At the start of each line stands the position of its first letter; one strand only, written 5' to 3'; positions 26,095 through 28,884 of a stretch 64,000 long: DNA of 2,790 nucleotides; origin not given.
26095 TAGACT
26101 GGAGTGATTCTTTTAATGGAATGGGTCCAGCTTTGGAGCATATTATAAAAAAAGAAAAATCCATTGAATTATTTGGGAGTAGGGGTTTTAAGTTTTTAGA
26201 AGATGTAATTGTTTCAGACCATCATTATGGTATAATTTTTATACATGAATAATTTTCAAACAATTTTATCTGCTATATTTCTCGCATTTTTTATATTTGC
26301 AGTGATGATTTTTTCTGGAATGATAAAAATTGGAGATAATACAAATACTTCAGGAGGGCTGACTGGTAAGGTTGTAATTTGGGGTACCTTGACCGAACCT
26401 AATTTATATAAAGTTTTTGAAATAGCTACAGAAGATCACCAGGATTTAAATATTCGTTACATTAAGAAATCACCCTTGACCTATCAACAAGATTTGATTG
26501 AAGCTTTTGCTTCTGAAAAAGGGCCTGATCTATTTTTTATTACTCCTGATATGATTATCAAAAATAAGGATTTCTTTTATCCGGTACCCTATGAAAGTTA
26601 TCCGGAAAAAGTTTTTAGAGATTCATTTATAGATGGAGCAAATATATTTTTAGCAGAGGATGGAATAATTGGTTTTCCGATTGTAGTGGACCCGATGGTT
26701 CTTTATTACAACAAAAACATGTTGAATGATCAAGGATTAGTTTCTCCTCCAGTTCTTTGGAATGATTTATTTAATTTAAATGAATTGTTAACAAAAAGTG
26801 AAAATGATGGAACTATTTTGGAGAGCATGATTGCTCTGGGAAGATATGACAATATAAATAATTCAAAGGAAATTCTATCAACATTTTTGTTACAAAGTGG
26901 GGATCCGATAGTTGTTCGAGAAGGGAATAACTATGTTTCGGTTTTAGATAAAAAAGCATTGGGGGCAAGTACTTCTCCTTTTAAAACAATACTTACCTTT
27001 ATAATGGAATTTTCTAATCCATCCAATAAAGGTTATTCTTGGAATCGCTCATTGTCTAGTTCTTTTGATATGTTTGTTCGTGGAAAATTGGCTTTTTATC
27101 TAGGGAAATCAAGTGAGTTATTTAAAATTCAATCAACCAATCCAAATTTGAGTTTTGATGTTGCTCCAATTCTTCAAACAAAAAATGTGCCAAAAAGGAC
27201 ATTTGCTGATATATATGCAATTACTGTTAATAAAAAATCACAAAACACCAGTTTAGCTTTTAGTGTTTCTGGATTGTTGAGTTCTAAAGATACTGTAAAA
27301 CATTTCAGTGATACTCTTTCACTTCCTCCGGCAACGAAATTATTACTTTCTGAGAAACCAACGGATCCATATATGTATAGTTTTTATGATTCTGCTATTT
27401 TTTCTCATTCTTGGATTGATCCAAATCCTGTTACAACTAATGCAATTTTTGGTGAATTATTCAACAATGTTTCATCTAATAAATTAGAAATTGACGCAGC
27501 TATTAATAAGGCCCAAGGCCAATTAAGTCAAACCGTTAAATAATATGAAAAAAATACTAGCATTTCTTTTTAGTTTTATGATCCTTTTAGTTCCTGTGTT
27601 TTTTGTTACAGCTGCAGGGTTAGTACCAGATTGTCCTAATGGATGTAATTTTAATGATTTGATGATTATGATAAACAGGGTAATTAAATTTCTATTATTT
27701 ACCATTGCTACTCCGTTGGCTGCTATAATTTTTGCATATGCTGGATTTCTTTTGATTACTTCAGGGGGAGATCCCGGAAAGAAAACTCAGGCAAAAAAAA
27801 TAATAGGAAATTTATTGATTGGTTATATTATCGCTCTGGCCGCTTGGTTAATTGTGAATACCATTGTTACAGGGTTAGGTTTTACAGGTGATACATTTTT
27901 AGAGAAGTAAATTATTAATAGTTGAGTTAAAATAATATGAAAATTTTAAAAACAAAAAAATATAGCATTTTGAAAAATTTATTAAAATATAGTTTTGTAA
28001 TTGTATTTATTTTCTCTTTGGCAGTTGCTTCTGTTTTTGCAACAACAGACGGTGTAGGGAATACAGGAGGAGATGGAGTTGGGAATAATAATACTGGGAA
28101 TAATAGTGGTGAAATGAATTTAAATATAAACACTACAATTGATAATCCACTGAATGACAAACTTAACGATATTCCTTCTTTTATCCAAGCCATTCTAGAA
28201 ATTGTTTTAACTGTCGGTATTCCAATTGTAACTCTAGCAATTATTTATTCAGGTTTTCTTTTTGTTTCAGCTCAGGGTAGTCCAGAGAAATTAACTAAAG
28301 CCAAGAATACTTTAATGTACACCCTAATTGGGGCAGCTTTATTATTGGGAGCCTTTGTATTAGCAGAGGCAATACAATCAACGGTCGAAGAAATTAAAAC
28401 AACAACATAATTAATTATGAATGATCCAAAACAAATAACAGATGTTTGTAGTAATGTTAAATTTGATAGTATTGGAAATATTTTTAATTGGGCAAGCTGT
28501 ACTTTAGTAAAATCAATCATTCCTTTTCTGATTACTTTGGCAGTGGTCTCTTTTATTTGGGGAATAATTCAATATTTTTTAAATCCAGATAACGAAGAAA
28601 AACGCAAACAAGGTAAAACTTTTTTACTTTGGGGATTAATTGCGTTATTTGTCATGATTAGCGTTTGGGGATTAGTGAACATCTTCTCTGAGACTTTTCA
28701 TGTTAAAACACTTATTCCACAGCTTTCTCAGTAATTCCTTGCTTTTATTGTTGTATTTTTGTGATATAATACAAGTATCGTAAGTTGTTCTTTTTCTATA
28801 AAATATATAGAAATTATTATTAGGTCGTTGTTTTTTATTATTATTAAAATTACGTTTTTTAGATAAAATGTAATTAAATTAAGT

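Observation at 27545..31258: Tandem array of five VirB2/TrbC-like pilin paralogs, the last fused to a 570-aa extracellular repeat domain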

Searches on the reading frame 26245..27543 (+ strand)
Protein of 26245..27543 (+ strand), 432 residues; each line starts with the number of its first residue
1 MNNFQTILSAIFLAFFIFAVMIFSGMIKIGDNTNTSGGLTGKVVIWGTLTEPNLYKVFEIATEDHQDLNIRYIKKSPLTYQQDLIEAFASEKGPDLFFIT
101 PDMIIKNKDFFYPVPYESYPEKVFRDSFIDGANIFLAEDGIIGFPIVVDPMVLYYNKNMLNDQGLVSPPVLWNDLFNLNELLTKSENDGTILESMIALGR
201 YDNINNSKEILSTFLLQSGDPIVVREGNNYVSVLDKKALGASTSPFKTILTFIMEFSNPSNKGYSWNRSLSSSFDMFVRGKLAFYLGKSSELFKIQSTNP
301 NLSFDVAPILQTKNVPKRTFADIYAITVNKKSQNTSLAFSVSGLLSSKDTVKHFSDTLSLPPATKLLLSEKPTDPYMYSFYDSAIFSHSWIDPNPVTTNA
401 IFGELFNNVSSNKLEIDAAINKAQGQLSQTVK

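Call 3: search_protein_families(library=pfam, proteins=[window:26245-27543:+], max_evalue=1)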
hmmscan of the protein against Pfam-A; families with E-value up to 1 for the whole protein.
window:26245-27543:+ (432 aa): 2 families
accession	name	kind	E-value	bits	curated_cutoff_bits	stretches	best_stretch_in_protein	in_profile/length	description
PF13416.11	SBP_bac_8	-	1.1e-12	48.7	27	1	61-365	6-263/279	Bacterial extracellular solute-binding protein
PF06173.18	DUF986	-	0.19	12.2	23.6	0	181-217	36-72/148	Protein of unknown function (DUF986)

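Call 4: search_protein_families(library=ncbifam, proteins=[window:26245-27543:+], max_evalue=1)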
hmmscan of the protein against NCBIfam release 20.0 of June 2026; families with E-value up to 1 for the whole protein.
window:26245-27543:+ (432 aa): 3 families
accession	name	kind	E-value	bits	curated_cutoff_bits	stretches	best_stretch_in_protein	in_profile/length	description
NF007011.0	PRK09474.1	equivalog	5e-10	38.8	291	1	40-360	30-325/396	maltose/maltodextrin ABC transporter substrate-binding protein MalE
NF053763.1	ABCarbgalBndGanS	equivalog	0.004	16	700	1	59-213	57-200/420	galactooligosaccharide ABC transporter substrate-binding protein GanS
TIGR03850.1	bind_CPR_0540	equivalog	0.0079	14.8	299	1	141-182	151-191/437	carbohydrate ABC transporter substrate-binding protein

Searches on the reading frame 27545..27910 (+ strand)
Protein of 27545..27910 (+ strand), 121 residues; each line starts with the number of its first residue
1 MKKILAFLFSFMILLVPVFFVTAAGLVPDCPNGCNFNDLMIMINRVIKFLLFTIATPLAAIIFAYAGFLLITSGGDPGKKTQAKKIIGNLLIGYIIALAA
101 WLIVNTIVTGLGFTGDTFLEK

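Call 3: search_protein_families(library=pfam, proteins=[window:27545-27910:+], max_evalue=1)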
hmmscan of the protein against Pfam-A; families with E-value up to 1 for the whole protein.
window:27545-27910:+ (121 aa): 4 families
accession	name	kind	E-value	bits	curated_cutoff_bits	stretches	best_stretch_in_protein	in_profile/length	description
PF18895.5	T4SS_pilin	-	2.5e-10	40.7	26.6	1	50-107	15-71/71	Type IV secretion system pilin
PF04956.18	TrbC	-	0.00019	22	27.9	1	7-107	16-98/98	TrbC/VIRB2 pilin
PF10320.15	7TM_GPCR_Srsx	-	0.047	13.5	24.1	1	4-109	110-208/257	Serpentine type 7TM GPCR chemoreceptor Srsx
PF02723.19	CoV_E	-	0.59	10.8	32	1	3-35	14-46/75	Coronavirus small envelope protein E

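Call 4: search_protein_families(library=ncbifam, proteins=[window:27545-27910:+], max_evalue=1)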
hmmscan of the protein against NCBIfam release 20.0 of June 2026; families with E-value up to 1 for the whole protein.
window:27545-27910:+ (121 aa): 2 families
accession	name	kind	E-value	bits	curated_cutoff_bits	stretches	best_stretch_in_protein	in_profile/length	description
NF045849.1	ICE_MMCAP2_0565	equivalog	3.3e-05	23.5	40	1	57-107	26-76/80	Mbov_0395 family pilin-like conjugal transfer protein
NF002839.0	PRK03072.1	equivalog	0.031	13.3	412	1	38-107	136-203/291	zinc metalloprotease HtpX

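Call 24: list_cluster_members(proteins=[P0001, P0022, window:27545-27910:+, window:27937-28410:+, window:28417-28734:+, window:28893-29255:+, window:23257-25701:+, window:31669-33066:-, P0030, P0045])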
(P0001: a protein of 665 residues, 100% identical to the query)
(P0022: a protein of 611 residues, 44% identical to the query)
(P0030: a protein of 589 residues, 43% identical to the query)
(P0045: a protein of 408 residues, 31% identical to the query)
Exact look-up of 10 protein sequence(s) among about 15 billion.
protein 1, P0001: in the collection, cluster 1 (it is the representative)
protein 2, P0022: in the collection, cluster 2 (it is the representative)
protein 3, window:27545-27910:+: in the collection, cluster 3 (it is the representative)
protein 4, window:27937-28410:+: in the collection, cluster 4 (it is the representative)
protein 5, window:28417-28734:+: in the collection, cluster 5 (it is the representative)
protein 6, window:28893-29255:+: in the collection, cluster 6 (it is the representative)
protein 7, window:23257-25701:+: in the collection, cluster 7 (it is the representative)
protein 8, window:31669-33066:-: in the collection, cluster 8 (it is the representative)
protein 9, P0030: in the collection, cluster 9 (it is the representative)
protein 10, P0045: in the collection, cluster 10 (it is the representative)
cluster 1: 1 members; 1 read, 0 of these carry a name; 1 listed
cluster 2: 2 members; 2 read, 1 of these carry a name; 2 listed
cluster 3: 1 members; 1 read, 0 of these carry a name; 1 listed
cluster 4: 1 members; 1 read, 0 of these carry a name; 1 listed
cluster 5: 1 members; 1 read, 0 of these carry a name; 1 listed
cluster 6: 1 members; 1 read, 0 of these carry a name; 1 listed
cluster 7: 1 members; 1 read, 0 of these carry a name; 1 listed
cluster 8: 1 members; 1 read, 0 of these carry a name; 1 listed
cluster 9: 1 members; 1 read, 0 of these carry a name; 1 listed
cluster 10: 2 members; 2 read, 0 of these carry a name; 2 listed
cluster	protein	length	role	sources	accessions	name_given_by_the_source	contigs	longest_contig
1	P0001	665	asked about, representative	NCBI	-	-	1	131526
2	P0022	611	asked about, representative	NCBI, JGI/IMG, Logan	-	hypothetical protein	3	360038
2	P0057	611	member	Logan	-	-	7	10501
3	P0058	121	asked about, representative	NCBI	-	-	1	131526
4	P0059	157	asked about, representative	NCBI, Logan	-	-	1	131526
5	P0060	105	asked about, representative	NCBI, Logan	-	-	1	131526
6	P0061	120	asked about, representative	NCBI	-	-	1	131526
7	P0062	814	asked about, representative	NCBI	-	-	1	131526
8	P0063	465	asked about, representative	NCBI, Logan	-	-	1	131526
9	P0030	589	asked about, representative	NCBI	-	-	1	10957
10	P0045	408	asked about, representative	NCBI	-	-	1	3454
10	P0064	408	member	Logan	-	-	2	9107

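Call 53: search_protein_families(library=phrogs, proteins=[window:27545-27910:+], max_evalue=0.01)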
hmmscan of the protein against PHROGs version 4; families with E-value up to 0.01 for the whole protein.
window:27545-27910:+ (121 aa): 0 families

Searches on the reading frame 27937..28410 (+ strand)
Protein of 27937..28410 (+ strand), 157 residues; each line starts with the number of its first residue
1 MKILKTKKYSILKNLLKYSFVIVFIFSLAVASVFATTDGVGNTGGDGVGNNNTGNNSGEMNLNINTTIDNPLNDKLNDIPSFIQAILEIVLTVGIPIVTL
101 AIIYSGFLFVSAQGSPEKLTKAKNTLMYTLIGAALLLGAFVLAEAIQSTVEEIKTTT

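Call 3: search_protein_families(library=pfam, proteins=[window:27937-28410:+], max_evalue=1)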
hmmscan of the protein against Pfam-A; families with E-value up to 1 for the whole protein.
window:27937-28410:+ (157 aa): 5 families
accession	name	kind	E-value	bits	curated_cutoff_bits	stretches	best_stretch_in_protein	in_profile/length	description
PF18895.5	T4SS_pilin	-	1.5e-07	31.8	26.6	1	79-145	5-70/71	Type IV secretion system pilin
PF04956.18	TrbC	-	1.3e-06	28.9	27.9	1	78-143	36-95/98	TrbC/VIRB2 pilin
PF01554.23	MatE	-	0.0002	21.5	24.9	1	82-149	71-138/161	MatE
PF05767.17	Pox_A14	-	0.064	13.9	27.7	1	79-142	3-65/93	Poxvirus virion envelope protein A14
PF04290.18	DctQ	-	0.093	13.1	28.3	1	80-151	58-128/132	Tripartite ATP-independent periplasmic transporters, DctQ component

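Call 4: search_protein_families(library=ncbifam, proteins=[window:27937-28410:+], max_evalue=1)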
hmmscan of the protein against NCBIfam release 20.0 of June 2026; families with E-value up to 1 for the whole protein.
window:27937-28410:+ (157 aa): 3 families
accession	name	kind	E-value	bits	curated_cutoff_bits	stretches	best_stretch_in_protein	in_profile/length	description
NF045849.1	ICE_MMCAP2_0565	equivalog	8.6e-07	28.6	40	1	72-149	2-79/80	Mbov_0395 family pilin-like conjugal transfer protein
NF047588.1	GlcsyltransPgfSStrep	equivalog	0.0059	15.9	500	1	68-154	207-295/308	glycosyltransferase PgfS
NF002765.0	PRK02833.1-3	equivalog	0.072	13.2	145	1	77-136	5-62/136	phosphate-starvation-inducible protein PsiE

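Call 25: find_encoding_contigs(protein=window:27937-28410:+, flank=10000, max_places=4)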
Protein window:27937-28410:+ (157 aa): 1 contig read that carries it; 1 place shown.
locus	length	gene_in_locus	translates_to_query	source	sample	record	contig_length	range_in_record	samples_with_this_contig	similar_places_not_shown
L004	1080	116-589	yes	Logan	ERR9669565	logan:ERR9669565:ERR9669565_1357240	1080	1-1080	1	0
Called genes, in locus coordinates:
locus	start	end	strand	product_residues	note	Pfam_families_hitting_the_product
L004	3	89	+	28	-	?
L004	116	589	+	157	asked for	PF04956:TrbC (weak), PF18895:T4SS_pilin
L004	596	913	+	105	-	PF18895:T4SS_pilin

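Call 53: search_protein_families(library=phrogs, proteins=[window:27937-28410:+], max_evalue=0.01)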
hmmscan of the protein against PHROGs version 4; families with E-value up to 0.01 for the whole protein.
window:27937-28410:+ (157 aa): 0 families

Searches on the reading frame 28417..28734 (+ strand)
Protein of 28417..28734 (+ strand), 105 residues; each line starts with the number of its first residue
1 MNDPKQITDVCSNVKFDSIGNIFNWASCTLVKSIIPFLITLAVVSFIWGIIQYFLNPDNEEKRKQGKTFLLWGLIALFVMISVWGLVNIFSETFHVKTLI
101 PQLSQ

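Call 3: search_protein_families(library=pfam, proteins=[window:28417-28734:+], max_evalue=1)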
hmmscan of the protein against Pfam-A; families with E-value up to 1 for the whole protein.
window:28417-28734:+ (105 aa): 11 families
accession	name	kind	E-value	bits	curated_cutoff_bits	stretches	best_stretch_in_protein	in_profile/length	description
PF18895.5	T4SS_pilin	-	1.5e-09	38.3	26.6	1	30-90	15-71/71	Type IV secretion system pilin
PF11188.13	DUF2975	-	0.0011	19.3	27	1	20-94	48-116/130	Protein of unknown function (DUF2975)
PF00520.37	Ion_trans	-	0.0061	16.2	25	1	23-97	118-201/241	Ion transport protein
PF03814.21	KdpA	-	0.021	13.4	22.6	1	15-85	154-224/548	Potassium-transporting ATPase A subunit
PF24284.1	DUF7472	-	0.033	14.8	27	1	40-81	15-55/65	Family of unknown function (DUF7472)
PF20563.3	DUF6773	-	0.042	14.1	27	1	31-95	85-148/163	Family of unknown function (DUF6773)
PF12725.13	DUF3810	-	0.058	13.2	28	1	19-95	13-89/311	Protein of unknown function (DUF3810)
PF05478.16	Prominin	-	0.058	11.9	34.3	1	15-90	411-485/799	Prominin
PF12442.13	DUF3681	-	0.062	14.2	24.3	1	16-86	26-95/96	Protein of unknown function (DUF3681)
PF06570.16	DUF1129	-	0.069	13.2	29.1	1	38-87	114-168/207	Protein of unknown function (DUF1129)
PF15062.11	ARL6IP6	-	0.092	13.4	27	1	20-51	12-44/86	Haemopoietic lineage transmembrane helix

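Call 4: search_protein_families(library=ncbifam, proteins=[window:28417-28734:+], max_evalue=1)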
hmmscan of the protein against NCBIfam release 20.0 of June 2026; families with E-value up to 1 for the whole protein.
window:28417-28734:+ (105 aa): 7 families
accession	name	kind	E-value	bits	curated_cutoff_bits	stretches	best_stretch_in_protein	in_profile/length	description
NF045849.1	ICE_MMCAP2_0565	equivalog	2.8e-08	33.3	40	1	34-91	17-77/80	Mbov_0395 family pilin-like conjugal transfer protein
NF045951.1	MAG0110_fam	subfamily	0.0039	16.5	98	1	23-88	42-103/237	MAG0110 family membrane protein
NF045937.1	MSC_0624_12TM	equivalog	0.013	14.1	70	1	29-95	241-307/445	MSC_0624 family F1-like ATPase-associated membrane protein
NF033883.1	conj_TraQ_IncI1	equivalog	0.035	14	80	1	22-80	6-63/175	conjugal transfer protein TraQ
NF041002.1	pilin_ComGF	equivalog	0.092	13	80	1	29-69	5-45/139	competence type IV pilus minor pilin ComGF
TIGR03943.1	TIGR03943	equivalog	0.13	11.6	88.8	1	33-83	12-66/221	TIGR03943 family putative permease subunit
NF033218.1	anchor_AmaP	equivalog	0.15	11.8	55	1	37-93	10-73/166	alkaline shock response membrane anchor protein AmaP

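Call 53: search_protein_families(library=phrogs, proteins=[window:28417-28734:+], max_evalue=0.01)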
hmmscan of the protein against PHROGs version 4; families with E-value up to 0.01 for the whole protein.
window:28417-28734:+ (105 aa): 0 families
